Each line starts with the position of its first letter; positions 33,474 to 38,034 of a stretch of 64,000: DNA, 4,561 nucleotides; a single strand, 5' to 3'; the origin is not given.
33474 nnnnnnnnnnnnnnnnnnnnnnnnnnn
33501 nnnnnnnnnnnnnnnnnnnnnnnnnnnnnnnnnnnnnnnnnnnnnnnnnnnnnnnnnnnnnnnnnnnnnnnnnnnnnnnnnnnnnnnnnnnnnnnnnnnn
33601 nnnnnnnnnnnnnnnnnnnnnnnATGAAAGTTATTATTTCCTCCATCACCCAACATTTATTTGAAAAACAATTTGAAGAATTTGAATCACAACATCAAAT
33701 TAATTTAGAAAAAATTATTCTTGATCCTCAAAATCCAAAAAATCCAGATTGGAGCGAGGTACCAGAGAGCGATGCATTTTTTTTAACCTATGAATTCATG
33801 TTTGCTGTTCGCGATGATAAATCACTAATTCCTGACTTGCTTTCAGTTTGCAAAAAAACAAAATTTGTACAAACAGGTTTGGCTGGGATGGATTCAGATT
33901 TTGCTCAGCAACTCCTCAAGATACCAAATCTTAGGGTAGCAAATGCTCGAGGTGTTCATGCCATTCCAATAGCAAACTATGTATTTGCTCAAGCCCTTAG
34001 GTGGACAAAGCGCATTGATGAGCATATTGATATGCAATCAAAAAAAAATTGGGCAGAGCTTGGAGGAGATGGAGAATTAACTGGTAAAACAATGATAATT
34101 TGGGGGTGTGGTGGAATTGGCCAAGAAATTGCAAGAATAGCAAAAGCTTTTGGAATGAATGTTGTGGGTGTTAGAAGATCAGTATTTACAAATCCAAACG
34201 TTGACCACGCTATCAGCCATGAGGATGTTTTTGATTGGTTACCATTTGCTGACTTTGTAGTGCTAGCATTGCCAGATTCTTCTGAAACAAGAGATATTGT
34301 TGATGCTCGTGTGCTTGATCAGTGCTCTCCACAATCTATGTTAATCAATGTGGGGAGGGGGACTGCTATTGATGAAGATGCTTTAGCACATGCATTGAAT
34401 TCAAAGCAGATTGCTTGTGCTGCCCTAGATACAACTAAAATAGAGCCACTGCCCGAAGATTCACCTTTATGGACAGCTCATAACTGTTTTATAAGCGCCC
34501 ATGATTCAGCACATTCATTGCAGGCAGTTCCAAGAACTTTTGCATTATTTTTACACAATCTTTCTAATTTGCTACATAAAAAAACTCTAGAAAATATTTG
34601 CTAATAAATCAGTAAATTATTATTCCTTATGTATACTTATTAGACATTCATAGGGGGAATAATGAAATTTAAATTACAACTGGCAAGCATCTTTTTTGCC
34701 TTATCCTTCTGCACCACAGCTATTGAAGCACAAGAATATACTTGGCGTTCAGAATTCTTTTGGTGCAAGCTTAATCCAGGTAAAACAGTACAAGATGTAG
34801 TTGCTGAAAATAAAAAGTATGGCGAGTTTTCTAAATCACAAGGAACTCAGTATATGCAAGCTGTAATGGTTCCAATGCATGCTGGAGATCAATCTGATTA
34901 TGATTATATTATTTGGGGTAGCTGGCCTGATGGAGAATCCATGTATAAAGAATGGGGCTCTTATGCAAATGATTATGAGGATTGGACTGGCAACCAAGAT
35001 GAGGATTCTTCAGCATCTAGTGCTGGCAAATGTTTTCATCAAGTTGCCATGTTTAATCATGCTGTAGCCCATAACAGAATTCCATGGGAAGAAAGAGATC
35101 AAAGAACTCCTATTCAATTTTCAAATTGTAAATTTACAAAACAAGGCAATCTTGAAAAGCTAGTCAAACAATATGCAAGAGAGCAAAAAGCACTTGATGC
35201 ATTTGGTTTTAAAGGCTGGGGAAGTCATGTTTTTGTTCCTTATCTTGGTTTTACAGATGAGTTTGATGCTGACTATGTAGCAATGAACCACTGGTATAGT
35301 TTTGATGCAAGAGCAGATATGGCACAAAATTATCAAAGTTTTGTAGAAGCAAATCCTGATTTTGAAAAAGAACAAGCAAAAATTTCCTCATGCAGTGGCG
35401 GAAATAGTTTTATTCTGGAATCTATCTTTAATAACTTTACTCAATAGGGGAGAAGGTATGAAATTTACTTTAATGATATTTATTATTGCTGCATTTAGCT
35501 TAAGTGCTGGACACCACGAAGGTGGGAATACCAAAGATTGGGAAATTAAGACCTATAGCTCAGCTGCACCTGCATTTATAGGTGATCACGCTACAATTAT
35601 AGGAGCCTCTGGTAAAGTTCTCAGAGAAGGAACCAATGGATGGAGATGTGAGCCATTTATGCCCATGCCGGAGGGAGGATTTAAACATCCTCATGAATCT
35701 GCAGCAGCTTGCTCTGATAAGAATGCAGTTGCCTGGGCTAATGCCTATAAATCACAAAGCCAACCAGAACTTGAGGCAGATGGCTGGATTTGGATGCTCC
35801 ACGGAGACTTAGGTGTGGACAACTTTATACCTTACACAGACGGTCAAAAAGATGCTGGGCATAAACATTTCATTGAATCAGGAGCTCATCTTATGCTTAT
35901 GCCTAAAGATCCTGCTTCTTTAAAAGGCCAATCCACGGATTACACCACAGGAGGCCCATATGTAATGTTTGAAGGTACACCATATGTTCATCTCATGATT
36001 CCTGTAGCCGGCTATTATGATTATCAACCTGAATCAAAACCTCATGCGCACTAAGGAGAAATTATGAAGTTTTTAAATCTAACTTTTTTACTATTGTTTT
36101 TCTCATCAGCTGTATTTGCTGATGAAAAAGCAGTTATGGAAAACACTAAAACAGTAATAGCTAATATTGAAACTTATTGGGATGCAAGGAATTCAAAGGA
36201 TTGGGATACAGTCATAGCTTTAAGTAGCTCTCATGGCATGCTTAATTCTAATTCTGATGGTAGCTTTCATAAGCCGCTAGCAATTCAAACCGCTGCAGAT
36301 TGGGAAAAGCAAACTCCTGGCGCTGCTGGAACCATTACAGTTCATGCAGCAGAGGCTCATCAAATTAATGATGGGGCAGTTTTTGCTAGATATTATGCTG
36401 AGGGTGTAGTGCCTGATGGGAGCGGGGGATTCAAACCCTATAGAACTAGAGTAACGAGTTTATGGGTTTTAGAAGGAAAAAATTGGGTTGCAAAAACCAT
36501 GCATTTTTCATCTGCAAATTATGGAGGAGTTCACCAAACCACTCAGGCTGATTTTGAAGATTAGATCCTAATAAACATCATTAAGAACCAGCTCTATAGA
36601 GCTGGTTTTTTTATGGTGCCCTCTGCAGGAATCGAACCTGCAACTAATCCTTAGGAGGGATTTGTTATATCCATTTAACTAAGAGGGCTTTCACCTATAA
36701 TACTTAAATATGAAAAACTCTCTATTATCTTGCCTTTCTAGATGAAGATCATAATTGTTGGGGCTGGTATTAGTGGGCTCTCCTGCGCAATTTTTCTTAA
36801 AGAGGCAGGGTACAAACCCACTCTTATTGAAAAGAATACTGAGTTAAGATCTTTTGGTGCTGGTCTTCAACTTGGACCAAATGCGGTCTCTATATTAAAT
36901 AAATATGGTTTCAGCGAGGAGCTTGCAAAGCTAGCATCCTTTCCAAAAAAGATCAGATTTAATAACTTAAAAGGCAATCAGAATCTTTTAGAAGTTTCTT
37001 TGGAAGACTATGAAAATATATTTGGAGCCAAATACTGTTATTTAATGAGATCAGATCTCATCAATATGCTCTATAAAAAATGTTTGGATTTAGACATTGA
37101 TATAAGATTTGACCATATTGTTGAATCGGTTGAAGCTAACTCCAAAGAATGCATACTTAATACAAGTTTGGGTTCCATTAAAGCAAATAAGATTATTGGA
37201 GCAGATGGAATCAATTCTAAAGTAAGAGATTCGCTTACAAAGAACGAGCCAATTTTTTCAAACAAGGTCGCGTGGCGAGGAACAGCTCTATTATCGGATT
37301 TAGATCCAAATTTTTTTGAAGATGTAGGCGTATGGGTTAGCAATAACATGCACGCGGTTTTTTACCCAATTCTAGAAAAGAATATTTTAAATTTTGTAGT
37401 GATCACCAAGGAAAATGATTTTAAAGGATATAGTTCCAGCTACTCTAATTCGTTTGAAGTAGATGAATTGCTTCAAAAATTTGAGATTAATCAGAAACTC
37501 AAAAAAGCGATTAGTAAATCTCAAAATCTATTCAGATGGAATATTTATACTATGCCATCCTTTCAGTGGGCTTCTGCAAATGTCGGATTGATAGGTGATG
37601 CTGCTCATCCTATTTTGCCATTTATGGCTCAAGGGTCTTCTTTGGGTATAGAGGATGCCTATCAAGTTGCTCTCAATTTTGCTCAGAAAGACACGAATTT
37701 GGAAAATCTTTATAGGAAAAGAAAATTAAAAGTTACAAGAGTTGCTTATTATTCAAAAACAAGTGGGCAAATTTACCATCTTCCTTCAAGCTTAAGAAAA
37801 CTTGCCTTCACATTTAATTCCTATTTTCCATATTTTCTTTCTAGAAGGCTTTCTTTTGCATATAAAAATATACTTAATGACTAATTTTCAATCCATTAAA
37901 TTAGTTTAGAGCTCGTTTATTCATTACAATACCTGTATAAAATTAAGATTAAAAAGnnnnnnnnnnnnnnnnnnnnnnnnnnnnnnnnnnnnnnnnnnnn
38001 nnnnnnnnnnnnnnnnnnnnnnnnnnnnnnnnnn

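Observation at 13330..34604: Steroid-nucleus / HIP (C/D-ring) catabolic gene set in a very AT-rich, compact genome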

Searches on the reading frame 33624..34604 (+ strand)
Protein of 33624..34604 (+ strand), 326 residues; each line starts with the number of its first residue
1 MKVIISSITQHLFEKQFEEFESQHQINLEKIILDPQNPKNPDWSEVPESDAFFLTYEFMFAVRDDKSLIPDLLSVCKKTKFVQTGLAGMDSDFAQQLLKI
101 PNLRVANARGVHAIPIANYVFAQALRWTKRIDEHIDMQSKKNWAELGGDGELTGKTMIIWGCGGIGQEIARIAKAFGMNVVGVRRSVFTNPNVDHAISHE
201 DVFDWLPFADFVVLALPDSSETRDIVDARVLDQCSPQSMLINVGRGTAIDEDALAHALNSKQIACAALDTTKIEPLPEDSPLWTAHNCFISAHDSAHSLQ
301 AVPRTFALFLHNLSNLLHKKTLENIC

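Call 7: search_protein_families(library=ncbifam, proteins=[window:33624-34604:+], max_evalue=1e-8)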
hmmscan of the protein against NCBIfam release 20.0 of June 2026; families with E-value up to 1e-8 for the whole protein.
window:33624-34604:+ (326 aa): 16 families
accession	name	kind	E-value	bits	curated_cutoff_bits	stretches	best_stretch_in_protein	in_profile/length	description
NF041369.1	Dhydh_Halo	equivalog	2.4e-49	168.2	400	1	80-324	57-302/305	D-2-hydroxyacid dehydrogenase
NF005069.0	PRK06487.1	equivalog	3.9e-29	101.7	448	1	100-323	90-317/320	2-hydroxyacid dehydrogenase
TIGR01327.1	PGDH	equivalog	1.5e-27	96.6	454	1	105-304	88-288/525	phosphoglycerate dehydrogenase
NF005027.0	PRK06436.1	equivalog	6.6e-27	94.4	261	1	66-293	37-255/303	2-hydroxyacid dehydrogenase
NF009714.1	PRK13243.1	equivalog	7.6e-27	94.5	455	1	70-313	59-309/332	glyoxylate reductase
NF006263.0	PRK08410.1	equivalog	5.5e-25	88.4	389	1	76-318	61-308/311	D-2-hydroxyacid dehydrogenase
NF012013.0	PRK15469.1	equivalog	7.3e-24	84.4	403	1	114-296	97-278/312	glyoxylate/hydroxypyruvate reductase GhrA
NF005387.0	PRK06932.1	equivalog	3.7e-23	82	492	1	104-286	90-275/314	2-hydroxyacid dehydrogenase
NF008759.0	PRK11790.1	equivalog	2.4e-22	79.2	404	1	115-286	112-286/410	phosphoglycerate dehydrogenase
NF011938.0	PRK15409.1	equivalog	3.9e-21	75.4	492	1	116-297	103-289/324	glyoxylate/hydroxypyruvate reductase GhrB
NF005750.0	PRK07574.1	equivalog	6.1e-19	68.3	329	1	87-320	121-360/386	NAD-dependent formate dehydrogenase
NF006374.0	PRK08605.1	subfamily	3.5e-14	52.6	356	1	87-274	78-266/332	D-lactate dehydrogenase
NF009127.0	PRK12480.1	equivalog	2.9e-13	49.5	579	1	84-274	75-264/330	D-lactate dehydrogenase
NF001309.0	PRK00257.1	equivalog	4.1e-13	49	434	1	79-317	59-278/379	4-phosphoerythronate dehydrogenase PdxB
NF000492.1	vanH_gen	exception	5.2e-12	45.5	540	1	150-271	137-252/312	D-lactate dehydrogenase VanH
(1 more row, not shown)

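Call 8: search_protein_families(library=pfam, proteins=[window:33624-34604:+], max_evalue=0.0001)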
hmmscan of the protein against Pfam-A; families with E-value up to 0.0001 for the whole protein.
window:33624-34604:+ (326 aa): 1 family
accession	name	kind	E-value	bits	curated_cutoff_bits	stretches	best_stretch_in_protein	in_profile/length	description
PF02826.25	2-Hacid_dh_C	-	2e-45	154.8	25.1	1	122-293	2-176/178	D-isomer specific 2-hydroxyacid dehydrogenase, NAD binding domain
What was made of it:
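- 33624..34604 (+): D-2-hydroxyacid dehydrogenase-family protein of unknown role. Pfam 2-Hacid_dh_C, 155 bits (call 8).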

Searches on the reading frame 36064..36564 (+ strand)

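Call 7: search_protein_families(library=ncbifam, proteins=[window:36064-36564:+], max_evalue=1e-8)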
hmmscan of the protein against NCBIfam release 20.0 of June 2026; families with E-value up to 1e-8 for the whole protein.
window:36064-36564:+ (166 aa): 0 families

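Call 8: search_protein_families(library=pfam, proteins=[window:36064-36564:+], max_evalue=0.0001)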
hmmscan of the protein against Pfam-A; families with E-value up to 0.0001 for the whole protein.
window:36064-36564:+ (166 aa): 1 family
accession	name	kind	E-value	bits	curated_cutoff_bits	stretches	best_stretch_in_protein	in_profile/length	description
PF14534.12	DUF4440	-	4.5e-07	30.7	25.2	1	32-142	2-106/107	Domain of unknown function (DUF4440)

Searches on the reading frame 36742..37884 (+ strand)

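Call 7: search_protein_families(library=ncbifam, proteins=[window:36742-37884:+], max_evalue=1e-8)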
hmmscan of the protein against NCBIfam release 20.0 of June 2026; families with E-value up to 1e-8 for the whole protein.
window:36742-37884:+ (380 aa): 37 families (the best 25 are shown)
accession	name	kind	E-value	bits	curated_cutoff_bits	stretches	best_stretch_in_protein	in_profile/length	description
NF006021.0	PRK08163.1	equivalog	6.1e-57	193.4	459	1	2-350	7-362/398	3-hydroxybenzoate 6-monooxygenase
NF005062.0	PRK06475.1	equivalog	7.8e-50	169.9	524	1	2-342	5-358/401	FAD-binding protein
NF005313.0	PRK06847.1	subfamily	5.2e-43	147.4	372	1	2-345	6-348/375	hypothetical protein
NF005243.0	PRK06753.1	equivalog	3.3e-40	138.1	365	1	1-346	1-336/374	hypothetical protein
NF005720.0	PRK07538.1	subfamily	1.2e-38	133.2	400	1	1-323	3-343/418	hypothetical protein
NF033623.1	urate_HpxO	equivalog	3.3e-38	131.6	500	1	2-333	1-331/381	FAD-dependent urate hydroxylase HpxO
NF005761.0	PRK07588.1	equivalog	1.2e-29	103.4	454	1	1-323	1-323/392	FAD-binding domain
TIGR03219.1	salicylate_mono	equivalog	6.6e-25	87.6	446.35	1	2-348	2-376/414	salicylate 1-monooxygenase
NF033476.1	tet_destruct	subfamily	7.9e-23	81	550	1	2-164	5-164/386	tetracycline destructase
NF005566.0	PRK07236.1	subfamily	3.2e-22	79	333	1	1-210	7-210/386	hypothetical protein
TIGR01988.1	Ubi-OHases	subfamily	4.8e-21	75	224.65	1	3-330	2-329/387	ubiquinone biosynthesis hydroxylase, UbiH/UbiF/VisC/COQ6 family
NF004829.0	PRK06183.1-3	subfamily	4.2e-19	68.7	390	1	2-311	10-320/520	bifunctional 3-(3-hydroxy-phenyl)propionate/3-hydroxycinnamic acid hydroxylase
NF005452.0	PRK07045.1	equivalog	4e-17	62.2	397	1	3-310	8-316/388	putative monooxygenase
NF006101.0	PRK08255.1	equivalog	3.2e-16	58.6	1078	1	1-341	1-335/768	bifunctional salicylyl-CoA 5-hydroxylase/oxidoreductase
TIGR01984.1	UbiH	equivalog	2.4e-15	56.3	392.2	1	2-317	1-314/382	2-octaprenyl-6-methoxyphenyl hydroxylase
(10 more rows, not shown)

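Call 8: search_protein_families(library=pfam, proteins=[window:36742-37884:+], max_evalue=0.0001)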
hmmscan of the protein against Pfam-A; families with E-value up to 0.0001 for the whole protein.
window:36742-37884:+ (380 aa): 8 families
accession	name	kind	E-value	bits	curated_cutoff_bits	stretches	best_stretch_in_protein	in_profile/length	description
PF01494.25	FAD_binding_3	-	1.8e-27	96.9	22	1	2-314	3-319/349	FAD binding domain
PF01266.30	DAO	-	1.2e-08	35.3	27.9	1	2-36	1-35/353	FAD dependent oxidoreductase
PF03486.20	HI0933_like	-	2.9e-08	33.9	50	0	2-35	2-35/244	HI0933-like protein Rossmann domain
PF13738.12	Pyr_redox_3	-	7.2e-08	32.5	30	0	4-37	1-35/305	Pyridine nucleotide-disulphide oxidoreductase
PF13450.12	NAD_binding_8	-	1.8e-07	31.7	21.9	1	5-34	1-30/68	NAD(P)-binding Rossmann-like domain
PF00070.33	Pyr_redox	-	5.3e-07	30.5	22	1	2-36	1-35/82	Pyridine nucleotide-disulphide oxidoreductase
PF07992.20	Pyr_redox_2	-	1.4e-06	28.4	26.1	1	1-38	1-38/291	Pyridine nucleotide-disulphide oxidoreductase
PF00890.30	FAD_binding_2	-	9.1e-06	25.5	20.4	1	3-37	2-36/414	FAD binding domain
